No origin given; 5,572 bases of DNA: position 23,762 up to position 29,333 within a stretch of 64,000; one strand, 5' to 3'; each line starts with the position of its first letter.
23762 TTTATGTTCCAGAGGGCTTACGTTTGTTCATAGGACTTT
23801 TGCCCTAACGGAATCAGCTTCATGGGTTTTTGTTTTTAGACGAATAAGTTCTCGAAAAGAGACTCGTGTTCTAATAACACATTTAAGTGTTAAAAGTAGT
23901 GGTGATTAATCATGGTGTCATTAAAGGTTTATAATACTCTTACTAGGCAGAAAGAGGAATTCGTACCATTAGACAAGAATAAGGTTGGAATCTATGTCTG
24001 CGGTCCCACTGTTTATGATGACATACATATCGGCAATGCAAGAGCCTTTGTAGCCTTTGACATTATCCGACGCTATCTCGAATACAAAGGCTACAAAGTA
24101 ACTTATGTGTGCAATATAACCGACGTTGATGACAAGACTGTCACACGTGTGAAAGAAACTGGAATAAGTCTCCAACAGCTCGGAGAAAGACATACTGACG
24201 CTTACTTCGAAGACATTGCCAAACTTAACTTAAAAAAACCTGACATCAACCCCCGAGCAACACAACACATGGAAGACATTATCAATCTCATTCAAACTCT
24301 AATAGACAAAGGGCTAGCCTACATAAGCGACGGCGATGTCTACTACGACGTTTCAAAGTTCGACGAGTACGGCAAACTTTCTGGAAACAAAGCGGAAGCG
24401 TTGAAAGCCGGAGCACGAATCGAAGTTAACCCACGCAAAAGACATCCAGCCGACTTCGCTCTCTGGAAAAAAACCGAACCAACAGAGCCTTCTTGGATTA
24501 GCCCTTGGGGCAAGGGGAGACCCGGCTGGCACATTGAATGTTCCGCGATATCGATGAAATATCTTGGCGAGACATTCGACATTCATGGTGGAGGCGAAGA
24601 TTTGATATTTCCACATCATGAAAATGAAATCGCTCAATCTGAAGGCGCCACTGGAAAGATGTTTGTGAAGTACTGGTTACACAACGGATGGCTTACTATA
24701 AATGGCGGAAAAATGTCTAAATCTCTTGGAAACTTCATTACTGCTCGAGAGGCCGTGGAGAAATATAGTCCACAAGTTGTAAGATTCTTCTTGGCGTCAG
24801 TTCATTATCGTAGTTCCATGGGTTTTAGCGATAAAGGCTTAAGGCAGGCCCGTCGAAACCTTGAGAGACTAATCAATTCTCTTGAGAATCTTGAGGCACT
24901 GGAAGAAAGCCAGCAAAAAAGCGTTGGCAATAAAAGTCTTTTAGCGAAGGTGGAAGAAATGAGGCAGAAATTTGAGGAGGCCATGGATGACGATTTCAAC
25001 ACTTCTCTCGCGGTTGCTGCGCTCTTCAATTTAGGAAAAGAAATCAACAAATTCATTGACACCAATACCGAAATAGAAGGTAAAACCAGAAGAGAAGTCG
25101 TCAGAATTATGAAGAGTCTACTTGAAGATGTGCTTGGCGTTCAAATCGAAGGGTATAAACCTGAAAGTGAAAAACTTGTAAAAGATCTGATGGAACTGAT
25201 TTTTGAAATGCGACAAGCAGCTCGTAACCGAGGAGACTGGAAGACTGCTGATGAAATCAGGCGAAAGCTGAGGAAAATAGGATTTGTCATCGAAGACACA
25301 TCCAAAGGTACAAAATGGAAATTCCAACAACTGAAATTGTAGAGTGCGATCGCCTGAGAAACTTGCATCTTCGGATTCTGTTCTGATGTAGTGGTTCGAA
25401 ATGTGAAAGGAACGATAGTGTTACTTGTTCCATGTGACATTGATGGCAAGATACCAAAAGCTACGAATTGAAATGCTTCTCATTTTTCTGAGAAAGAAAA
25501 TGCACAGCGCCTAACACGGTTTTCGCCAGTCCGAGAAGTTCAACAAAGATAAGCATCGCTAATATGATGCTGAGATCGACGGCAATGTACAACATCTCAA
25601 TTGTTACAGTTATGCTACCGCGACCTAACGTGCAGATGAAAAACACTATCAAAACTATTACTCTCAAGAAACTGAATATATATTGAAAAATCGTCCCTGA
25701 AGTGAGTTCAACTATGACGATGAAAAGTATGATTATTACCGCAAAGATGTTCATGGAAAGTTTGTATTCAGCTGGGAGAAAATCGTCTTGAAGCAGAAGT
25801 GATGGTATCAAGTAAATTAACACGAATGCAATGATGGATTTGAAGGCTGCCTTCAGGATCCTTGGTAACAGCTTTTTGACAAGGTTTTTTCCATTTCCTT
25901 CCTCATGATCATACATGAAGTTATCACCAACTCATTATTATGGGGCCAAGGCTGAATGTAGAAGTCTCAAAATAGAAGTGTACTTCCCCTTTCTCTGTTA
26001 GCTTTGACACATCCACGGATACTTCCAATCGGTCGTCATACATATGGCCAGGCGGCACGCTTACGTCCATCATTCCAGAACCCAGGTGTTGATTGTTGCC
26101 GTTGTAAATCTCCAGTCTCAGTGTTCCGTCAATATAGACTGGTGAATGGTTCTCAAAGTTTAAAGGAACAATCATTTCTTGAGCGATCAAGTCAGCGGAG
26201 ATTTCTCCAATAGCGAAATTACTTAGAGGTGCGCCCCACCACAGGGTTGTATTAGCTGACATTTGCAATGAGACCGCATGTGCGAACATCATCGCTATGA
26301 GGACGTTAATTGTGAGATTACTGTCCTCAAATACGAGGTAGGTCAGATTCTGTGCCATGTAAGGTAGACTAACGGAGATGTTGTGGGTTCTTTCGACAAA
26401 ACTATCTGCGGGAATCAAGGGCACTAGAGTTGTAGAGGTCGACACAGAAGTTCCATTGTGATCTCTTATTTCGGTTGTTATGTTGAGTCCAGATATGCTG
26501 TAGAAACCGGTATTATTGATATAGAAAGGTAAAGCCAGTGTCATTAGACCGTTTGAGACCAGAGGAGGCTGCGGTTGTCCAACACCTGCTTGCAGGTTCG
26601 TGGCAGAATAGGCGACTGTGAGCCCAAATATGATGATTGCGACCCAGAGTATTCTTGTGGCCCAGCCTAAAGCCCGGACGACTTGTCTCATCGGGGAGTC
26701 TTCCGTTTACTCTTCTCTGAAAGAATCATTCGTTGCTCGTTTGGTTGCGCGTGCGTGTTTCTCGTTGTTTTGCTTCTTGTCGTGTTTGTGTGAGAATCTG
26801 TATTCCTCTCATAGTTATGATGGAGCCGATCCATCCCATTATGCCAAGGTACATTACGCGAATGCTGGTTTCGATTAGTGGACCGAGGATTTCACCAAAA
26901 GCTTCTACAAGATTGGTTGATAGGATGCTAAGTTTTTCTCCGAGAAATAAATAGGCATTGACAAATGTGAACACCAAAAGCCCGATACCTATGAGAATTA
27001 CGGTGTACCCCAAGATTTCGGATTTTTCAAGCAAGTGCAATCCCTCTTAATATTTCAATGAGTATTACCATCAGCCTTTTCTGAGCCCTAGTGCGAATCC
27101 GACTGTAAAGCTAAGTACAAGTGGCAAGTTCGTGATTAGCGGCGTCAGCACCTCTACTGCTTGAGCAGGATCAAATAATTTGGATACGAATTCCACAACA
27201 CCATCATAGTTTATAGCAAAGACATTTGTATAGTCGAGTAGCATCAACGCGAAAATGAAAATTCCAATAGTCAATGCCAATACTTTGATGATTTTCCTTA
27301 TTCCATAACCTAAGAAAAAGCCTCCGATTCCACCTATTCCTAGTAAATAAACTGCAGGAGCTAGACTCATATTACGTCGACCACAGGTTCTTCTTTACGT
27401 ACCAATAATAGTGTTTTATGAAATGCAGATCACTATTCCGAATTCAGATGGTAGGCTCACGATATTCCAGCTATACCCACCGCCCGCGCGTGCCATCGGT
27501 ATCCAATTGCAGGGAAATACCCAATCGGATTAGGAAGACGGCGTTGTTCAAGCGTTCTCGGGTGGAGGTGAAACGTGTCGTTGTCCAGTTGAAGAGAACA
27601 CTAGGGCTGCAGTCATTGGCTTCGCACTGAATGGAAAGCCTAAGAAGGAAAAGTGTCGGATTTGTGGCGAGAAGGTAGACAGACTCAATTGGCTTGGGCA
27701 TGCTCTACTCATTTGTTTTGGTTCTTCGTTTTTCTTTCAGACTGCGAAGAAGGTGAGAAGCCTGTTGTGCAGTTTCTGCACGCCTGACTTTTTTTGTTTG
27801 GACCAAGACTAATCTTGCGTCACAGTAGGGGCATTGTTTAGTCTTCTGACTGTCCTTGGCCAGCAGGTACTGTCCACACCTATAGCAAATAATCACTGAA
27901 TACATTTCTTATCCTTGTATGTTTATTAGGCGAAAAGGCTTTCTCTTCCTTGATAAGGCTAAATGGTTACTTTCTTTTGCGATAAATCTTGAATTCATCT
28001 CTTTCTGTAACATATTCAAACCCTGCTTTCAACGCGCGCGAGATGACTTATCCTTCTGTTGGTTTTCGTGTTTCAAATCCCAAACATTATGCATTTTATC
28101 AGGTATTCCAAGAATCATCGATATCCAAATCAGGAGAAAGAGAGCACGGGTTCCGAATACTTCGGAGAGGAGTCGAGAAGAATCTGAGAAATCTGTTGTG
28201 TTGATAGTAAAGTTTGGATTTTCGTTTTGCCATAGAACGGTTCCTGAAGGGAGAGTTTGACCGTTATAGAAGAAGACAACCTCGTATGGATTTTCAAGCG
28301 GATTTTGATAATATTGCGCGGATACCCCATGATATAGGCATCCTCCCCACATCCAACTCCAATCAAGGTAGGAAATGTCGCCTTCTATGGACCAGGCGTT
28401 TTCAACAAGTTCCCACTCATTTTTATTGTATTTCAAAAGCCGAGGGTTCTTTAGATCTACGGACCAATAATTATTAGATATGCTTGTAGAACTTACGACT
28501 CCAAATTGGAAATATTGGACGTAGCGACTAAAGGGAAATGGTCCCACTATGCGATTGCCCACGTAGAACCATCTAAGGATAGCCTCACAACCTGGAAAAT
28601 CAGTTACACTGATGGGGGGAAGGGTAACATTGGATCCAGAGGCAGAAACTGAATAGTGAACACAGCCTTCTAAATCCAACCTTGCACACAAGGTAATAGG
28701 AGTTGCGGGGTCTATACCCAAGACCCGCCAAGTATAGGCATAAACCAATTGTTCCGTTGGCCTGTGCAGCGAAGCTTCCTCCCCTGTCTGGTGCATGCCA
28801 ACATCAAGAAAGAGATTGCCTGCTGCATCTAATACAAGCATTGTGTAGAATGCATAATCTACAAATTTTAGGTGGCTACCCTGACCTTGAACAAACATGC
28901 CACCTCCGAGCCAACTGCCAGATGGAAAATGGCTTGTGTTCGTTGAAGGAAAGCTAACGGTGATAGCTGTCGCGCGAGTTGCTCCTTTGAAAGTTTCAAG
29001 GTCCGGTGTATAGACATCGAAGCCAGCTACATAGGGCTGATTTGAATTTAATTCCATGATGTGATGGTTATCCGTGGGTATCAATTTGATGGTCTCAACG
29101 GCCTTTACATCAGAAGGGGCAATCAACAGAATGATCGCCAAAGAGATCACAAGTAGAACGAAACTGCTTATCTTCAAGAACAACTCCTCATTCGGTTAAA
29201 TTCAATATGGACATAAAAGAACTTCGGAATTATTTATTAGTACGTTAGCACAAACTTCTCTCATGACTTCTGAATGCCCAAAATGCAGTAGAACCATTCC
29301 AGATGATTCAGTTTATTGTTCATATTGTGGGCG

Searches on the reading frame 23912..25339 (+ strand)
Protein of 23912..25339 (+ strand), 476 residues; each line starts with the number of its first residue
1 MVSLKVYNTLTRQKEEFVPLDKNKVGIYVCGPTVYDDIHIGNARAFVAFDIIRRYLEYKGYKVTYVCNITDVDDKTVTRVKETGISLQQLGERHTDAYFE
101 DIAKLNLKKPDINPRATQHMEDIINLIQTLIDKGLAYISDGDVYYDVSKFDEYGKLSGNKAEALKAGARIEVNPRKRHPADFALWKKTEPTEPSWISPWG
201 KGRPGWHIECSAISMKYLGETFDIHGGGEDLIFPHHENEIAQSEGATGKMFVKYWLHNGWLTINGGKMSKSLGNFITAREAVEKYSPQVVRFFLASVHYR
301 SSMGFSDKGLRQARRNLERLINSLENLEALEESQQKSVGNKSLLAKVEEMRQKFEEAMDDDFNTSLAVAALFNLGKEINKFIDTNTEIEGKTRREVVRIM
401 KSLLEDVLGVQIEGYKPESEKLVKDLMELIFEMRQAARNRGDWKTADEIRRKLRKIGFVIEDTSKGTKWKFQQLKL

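Call 104: search_protein_families(library=pfam, proteins=[window:23912-25339:+], max_evalue=0.00001)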
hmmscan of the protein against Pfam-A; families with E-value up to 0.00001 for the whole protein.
window:23912-25339:+ (476 aa): 6 families
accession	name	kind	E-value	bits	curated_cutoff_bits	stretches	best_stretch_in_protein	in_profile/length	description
PF01406.26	tRNA-synt_1e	-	1.2e-131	439.1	27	1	17-314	2-300/301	tRNA synthetases class I (C) catalytic domain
PF09334.17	tRNA-synt_1g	-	4.4e-19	68.9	20.1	2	249-327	309-386/391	tRNA synthetases class I (M)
PF09190.17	DALR_2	-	1.1e-13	51.9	22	1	353-410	1-55/57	DALR domain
PF01921.24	tRNA-synt_1f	-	8.8e-10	38.5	27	0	260-334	274-350/360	tRNA synthetases class I (K)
PF00133.28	tRNA-synt_1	-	9.8e-09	34.9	22.7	0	256-303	363-411/414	tRNA synthetases class I (I, L, M and V)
PF23493.1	CysS_C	-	2.4e-08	34.4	23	1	431-469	12-50/51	Cysteinyl-tRNA ligase anticodon binding domain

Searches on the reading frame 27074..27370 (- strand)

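Call 12: search_protein_families(library=pfam, proteins=[window:27074-27370:-], max_evalue=1)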
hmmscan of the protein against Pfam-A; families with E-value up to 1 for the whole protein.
window:27074-27370:- (99 aa): 3 families
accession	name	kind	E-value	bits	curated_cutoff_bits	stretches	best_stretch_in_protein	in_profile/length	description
PF04930.20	FUN14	-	2.1e-13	50.9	22.5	1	10-96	1-92/92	FUN14 family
PF06645.18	SPC12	-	0.31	11.6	23.6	0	8-44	15-51/71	Microsomal signal peptidase 12 kDa subunit (SPC12)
PF19592.4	DUF6097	-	0.38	11.4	27.5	1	24-93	63-128/152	Family of unknown function (DUF6097)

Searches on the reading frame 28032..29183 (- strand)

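Call 12: search_protein_families(library=pfam, proteins=[window:28032-29183:-], max_evalue=1)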
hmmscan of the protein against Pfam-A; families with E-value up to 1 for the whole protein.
window:28032-29183:- (384 aa): 1 family
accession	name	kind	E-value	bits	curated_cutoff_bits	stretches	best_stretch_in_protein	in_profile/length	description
PF24283.1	DUF7471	-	0.1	13.1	27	1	7-44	30-67/86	Family of unknown function (DUF7471)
